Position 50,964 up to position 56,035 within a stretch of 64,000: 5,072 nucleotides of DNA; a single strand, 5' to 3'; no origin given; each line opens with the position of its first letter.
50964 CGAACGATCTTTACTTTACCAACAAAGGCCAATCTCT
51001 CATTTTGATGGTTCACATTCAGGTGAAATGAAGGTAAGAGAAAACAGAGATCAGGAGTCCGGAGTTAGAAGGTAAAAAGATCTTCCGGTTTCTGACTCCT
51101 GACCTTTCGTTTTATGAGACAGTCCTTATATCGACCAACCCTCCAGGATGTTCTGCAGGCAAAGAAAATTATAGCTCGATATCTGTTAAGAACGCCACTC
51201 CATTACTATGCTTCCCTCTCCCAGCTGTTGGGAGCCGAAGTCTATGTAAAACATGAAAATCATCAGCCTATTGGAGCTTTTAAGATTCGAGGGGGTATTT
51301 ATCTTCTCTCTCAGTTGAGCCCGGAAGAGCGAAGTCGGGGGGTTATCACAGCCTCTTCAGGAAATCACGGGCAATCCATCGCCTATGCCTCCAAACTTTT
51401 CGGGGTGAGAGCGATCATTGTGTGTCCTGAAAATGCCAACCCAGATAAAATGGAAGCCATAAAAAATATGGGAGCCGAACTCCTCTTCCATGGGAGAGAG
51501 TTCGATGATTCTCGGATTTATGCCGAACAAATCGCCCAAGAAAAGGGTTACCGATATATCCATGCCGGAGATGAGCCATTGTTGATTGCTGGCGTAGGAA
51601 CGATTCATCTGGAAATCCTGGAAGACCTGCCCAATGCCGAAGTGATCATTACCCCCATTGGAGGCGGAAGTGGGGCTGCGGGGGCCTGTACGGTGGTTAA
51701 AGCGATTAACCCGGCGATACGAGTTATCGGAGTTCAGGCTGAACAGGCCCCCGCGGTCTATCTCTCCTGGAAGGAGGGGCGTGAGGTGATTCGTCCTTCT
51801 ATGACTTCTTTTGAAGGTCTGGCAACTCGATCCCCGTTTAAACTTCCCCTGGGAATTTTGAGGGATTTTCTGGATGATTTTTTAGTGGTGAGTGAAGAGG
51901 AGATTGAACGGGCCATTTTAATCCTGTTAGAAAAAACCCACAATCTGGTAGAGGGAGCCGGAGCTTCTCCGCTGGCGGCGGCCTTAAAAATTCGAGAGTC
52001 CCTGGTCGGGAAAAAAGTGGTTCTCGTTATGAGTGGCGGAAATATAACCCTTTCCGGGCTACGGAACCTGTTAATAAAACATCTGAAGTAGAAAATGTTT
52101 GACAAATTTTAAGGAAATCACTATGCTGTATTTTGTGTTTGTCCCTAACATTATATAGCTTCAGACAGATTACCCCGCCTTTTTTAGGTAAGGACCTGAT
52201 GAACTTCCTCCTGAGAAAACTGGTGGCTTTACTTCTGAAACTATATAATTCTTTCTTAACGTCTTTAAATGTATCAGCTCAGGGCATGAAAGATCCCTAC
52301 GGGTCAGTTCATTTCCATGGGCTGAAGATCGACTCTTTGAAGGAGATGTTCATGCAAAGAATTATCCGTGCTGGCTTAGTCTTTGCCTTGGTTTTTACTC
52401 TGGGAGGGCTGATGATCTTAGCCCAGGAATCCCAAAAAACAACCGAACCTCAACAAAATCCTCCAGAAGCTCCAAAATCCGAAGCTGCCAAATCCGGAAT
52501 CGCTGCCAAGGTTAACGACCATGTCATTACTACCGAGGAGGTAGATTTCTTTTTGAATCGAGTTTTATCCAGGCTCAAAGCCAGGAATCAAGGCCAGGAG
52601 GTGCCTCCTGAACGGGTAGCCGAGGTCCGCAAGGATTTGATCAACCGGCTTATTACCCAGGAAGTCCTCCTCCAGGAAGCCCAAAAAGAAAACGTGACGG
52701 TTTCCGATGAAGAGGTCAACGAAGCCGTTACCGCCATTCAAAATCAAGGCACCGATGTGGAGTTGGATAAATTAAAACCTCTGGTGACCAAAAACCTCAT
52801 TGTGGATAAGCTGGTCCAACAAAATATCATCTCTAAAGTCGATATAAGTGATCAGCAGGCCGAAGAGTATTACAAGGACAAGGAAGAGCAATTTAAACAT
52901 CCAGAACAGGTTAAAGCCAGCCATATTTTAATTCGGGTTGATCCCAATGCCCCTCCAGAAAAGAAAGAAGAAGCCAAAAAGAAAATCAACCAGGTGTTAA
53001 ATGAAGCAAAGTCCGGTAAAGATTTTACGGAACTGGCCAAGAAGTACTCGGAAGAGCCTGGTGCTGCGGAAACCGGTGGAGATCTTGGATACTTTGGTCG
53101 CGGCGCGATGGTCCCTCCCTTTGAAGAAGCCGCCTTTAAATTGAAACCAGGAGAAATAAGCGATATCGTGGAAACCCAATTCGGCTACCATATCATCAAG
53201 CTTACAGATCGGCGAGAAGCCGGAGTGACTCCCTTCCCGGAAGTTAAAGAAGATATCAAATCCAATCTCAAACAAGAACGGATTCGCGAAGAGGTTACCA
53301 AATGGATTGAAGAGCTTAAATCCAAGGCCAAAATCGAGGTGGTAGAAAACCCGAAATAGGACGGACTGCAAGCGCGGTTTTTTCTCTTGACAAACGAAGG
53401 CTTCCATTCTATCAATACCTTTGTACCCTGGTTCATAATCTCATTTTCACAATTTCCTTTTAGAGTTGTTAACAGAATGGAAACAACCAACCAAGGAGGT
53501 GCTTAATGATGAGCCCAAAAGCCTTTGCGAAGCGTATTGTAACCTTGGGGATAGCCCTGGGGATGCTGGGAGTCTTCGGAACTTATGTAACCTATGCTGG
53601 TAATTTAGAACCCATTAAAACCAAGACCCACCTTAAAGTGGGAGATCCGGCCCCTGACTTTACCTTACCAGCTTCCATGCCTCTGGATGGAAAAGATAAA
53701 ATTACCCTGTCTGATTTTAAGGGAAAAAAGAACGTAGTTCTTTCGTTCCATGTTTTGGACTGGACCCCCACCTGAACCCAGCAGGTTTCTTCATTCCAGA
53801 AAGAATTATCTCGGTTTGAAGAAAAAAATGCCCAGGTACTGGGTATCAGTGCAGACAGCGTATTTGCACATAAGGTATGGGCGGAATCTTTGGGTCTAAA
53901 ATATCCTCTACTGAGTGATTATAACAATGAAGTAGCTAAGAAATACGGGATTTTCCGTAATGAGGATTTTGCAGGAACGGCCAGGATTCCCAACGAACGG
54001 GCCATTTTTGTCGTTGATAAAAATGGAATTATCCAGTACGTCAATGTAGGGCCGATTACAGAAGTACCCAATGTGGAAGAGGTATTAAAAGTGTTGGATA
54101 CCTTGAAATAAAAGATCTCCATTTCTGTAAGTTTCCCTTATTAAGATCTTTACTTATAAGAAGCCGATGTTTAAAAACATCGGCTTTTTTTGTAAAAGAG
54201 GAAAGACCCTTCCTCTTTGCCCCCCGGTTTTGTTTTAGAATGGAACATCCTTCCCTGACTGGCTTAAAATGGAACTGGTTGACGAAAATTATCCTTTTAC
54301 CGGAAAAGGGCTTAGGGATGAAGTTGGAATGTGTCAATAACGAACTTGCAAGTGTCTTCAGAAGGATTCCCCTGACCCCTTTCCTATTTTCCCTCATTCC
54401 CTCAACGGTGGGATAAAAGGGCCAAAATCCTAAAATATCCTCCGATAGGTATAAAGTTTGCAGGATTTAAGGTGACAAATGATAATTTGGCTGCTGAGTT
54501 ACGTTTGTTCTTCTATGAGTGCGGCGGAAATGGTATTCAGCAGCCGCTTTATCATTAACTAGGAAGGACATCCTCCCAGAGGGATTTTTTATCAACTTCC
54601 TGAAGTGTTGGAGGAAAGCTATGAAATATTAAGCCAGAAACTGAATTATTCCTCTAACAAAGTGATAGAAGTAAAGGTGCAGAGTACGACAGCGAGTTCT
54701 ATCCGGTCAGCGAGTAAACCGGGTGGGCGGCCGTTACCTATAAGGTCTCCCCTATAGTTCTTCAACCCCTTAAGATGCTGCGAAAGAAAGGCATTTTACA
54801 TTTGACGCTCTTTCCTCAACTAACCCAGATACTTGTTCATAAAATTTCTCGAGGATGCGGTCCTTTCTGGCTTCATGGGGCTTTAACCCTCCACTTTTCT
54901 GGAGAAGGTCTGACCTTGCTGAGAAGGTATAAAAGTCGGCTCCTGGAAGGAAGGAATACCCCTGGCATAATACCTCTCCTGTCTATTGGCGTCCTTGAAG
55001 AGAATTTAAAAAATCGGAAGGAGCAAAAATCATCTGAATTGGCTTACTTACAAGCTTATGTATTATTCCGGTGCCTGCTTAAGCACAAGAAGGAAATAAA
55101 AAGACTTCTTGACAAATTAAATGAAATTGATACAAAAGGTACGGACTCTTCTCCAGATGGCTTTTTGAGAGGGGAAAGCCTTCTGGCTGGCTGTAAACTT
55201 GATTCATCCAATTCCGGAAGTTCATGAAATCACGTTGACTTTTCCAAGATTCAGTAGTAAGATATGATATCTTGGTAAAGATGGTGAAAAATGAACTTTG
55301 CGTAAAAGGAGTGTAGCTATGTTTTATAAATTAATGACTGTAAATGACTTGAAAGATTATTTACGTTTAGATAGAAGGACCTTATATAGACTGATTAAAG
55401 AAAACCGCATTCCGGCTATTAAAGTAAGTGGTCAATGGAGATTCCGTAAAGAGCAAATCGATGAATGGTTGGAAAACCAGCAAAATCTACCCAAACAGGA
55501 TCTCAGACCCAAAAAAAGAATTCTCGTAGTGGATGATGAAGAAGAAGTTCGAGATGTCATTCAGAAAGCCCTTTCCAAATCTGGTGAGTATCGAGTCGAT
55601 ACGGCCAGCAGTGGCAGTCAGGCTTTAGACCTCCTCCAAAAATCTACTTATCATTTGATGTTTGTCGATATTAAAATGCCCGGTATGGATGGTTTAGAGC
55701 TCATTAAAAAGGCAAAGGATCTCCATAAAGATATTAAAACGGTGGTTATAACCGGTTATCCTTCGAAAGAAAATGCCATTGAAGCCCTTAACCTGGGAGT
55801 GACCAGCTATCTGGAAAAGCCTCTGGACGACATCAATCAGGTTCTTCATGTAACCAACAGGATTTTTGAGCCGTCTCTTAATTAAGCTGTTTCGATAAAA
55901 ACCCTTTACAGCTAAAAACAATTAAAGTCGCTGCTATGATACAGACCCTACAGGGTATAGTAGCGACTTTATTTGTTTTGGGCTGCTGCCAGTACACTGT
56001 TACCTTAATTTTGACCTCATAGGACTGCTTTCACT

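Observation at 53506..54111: Peroxiredoxin with in-frame UGA at the peroxidatic cysteine position: probable selenoprotein split by the ORF caller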

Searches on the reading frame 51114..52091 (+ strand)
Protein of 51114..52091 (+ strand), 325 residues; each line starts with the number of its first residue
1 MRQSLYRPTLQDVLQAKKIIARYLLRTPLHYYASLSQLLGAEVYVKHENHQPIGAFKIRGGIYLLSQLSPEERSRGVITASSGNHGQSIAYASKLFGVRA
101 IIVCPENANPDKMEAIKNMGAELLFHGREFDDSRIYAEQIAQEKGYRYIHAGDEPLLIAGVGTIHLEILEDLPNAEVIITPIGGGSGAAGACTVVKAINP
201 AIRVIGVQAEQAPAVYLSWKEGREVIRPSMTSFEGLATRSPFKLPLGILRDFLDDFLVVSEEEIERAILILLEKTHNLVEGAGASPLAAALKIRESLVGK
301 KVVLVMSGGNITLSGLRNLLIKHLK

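Call 17: search_protein_families(library=pfam, proteins=[window:51114-52091:+], max_evalue=0.0001)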
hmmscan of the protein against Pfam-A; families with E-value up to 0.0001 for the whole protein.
window:51114-52091:+ (325 aa): 1 family
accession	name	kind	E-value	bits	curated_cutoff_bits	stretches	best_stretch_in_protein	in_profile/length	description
PF00291.31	PALP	-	7.5e-78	262.3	35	1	24-308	5-295/295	Pyridoxal-phosphate dependent enzyme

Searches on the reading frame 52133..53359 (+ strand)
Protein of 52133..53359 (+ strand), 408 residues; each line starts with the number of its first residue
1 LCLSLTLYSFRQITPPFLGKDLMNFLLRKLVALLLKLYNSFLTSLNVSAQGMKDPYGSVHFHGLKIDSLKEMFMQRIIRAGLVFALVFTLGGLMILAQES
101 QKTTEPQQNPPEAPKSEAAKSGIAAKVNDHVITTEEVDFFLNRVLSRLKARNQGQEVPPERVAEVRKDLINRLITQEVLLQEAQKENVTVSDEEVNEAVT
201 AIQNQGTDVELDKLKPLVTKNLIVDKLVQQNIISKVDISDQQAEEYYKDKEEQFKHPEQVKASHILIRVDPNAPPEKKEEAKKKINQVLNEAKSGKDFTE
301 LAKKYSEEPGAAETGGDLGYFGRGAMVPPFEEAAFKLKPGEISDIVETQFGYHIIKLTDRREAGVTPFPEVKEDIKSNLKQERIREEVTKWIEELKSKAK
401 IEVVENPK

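Call 17: search_protein_families(library=pfam, proteins=[window:52133-53359:+], max_evalue=0.0001)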
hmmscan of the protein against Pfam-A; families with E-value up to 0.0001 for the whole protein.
window:52133-53359:+ (408 aa): 6 families
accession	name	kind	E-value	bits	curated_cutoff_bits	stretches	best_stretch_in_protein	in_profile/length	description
PF13616.12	Rotamase_3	-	3.6e-37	127.9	22.5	1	251-361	11-116/116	PPIC-type PPIASE domain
PF00639.27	Rotamase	-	6.8e-33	114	21.7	1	264-359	1-97/97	PPIC-type PPIASE domain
PF13145.12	Rotamase_2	-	1.5e-18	68.2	27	1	238-373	1-121/121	PPIC-type PPIASE domain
PF13624.11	SurA_N_3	-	2.4e-12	47.4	27.2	1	120-203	40-121/162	SurA-like N-terminal domain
PF09312.16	SurA_N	-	3e-12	47.2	30.8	1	123-215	4-91/118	SurA N-terminal domain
PF13623.11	SurA_N_2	-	1.5e-10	41.6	28.5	1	119-204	38-124/145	SurA-like N-terminal domain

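Call 34: search_protein_families(library=ncbifam, proteins=[window:52133-53359:+], max_evalue=0.001)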
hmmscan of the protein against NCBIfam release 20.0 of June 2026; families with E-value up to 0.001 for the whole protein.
window:52133-53359:+ (408 aa): 11 families
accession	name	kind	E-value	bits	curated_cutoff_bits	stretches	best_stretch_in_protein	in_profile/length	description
NF000809.0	PRK00059.1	equivalog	8.6e-52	176.6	303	1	116-406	30-333/336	peptidylprolyl isomerase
NF008038.0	PRK10770.1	equivalog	2.3e-40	138.7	394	2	259-406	284-428/431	peptidylprolyl isomerase SurA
NF002827.0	PRK03002.1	equivalog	8.2e-34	116.9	343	1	167-403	53-268/285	peptidylprolyl isomerase PrsA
NF002846.0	PRK03095.1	equivalog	7.3e-33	114.3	361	1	167-398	50-256/287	peptidylprolyl isomerase PrsA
NF002824.0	PRK02998.1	subfamily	2.3e-32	112.5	360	1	176-395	55-260/283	peptidylprolyl isomerase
TIGR02933.1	nifM_nitrog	equivalog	3.5e-28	99.2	168.2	1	149-395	11-255/256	nitrogen fixation protein NifM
NF008054.0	PRK10788.1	equivalog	1.1e-27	97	493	2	229-383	240-381/626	peptidylprolyl isomerase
NF003356.0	PRK04405.1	subfamily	2.8e-14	52.9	339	1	228-385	113-259/299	peptidylprolyl isomerase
NF011969.0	PRK15441.1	equivalog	4.7e-14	52.6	127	1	283-360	16-92/93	peptidylprolyl isomerase PpiC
NF051879.1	TDE1658_narrow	equivalog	5.5e-07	28.9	340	1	163-201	60-98/342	MOSP complex formation periplasmic protein, TDE1658 family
TIGR02925.1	cis_trans_EpsD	equivalog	4e-05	23.4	108.9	1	116-294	21-175/232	EpsD family peptidyl-prolyl cis-trans isomerase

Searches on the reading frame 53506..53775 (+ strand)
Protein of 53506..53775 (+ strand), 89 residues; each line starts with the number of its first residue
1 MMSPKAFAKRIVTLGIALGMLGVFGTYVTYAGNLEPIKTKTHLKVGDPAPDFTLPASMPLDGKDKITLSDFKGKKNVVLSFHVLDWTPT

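Call 23: find_encoding_contigs(protein=window:53506-53775:+, flank=3000, max_places=4)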
Protein window:53506-53775:+ (89 aa): 1 contig read that carries it; 1 place shown.
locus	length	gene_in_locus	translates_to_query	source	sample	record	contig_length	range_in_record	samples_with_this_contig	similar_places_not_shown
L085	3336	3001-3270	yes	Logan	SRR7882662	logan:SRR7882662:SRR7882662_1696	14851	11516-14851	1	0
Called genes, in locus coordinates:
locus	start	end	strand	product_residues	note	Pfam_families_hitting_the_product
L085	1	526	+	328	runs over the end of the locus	-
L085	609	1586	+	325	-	PF00291:PALP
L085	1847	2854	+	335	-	PF13624:SurA_N_3, PF13623:SurA_N_2, PF09312:SurA_N, PF13145:Rotamase_2, PF13616:Rotamase_3, PF00639:Rotamase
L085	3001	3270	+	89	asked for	PF00578:AhpC-TSA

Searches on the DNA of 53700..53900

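Call 56: search_rna_families(source=window, start=53700, end=53900, threshold=evalue, max_evalue=10)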
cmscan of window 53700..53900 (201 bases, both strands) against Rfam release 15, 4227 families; matches with E-value up to 10: 3.
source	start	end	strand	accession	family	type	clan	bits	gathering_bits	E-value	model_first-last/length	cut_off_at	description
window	53721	53817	-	RF01952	SOX2OT_exon2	Gene; lncRNA;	-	10.8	45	2.9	1-69/69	no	SOX2 overlapping transcript exon 2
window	53874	53889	-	RF02359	MS2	Cis-reg;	-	9.6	40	7.8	1-36/36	no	Bacteriophage MS2 operator hairpin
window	53785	53848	-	RF02091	DAOA-AS1_2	Gene; lncRNA;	-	7.2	43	7.2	141-205/205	no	DAOA antisense RNA 1 conserved region 2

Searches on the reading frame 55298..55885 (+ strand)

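Call 17: search_protein_families(library=pfam, proteins=[window:55298-55885:+], max_evalue=0.0001)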
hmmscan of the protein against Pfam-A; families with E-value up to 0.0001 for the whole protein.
window:55298-55885:+ (195 aa): 3 families
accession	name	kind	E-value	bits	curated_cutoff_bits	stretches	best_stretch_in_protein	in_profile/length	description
PF00072.30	Response_reg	-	2.4e-27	95.7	30.2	1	75-178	1-103/111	Response regulator receiver domain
PF12728.13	HTH_17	-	4.5e-17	62.5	27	1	12-61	1-50/51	Helix-turn-helix domain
PF23198.2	PDE8A_N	-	3.1e-05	24.4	29.6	1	66-152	4-90/147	PDE8A-like, N-terminal domain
